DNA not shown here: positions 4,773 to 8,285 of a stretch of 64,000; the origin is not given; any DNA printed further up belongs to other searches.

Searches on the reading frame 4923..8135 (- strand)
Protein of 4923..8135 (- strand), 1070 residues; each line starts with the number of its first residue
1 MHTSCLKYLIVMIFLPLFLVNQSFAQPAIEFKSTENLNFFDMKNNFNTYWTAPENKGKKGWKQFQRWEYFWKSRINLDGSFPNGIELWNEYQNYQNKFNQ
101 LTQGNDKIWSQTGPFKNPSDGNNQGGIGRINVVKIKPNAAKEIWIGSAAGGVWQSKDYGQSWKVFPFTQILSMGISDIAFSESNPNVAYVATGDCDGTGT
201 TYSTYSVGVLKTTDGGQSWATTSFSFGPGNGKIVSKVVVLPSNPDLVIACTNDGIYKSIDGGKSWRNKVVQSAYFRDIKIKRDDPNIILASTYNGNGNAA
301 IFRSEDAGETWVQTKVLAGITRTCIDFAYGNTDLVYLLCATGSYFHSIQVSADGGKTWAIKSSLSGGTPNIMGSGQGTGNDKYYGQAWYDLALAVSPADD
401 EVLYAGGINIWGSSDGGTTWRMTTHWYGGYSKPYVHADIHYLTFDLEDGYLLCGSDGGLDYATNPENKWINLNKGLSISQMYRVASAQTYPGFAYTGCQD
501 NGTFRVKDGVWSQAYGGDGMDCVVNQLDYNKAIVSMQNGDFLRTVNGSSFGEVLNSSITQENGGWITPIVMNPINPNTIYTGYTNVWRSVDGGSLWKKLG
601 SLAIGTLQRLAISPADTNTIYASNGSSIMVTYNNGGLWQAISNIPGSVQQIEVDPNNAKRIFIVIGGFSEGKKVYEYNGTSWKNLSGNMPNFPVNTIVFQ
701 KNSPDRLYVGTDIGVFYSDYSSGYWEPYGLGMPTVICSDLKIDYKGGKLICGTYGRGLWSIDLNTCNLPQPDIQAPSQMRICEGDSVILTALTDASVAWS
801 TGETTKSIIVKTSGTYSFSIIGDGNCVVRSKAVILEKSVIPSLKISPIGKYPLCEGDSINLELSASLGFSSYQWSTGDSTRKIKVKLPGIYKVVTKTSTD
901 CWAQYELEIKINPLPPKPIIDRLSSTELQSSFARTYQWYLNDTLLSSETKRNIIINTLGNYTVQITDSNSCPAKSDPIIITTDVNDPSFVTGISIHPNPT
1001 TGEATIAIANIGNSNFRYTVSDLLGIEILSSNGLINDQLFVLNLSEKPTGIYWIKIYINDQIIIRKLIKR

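Call 16: search_protein_families(library=pfam, proteins=[window:4923-8135:-], max_evalue=0.001)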
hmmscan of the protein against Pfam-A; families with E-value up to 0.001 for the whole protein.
window:4923-8135:- (1070 aa): 4 families
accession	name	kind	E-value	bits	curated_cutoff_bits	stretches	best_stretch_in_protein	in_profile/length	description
PF15902.12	Sortilin-Vps10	-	9.1e-19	68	33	3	152-293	3-138/446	Sortilin, neurotensin receptor 3,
PF18962.6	Por_Secre_tail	-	1.3e-08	35.5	27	1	995-1068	1-74/75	Secretion system C-terminal sorting domain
PF14870.12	PSII_BNR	-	5.6e-08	32.8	27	0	55-184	173-288/303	Photosynthesis system II assembly factor YCF48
PF02012.26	BNR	-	0.00018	21.5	27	0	349-358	1-10/12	BNR/Asp-box repeat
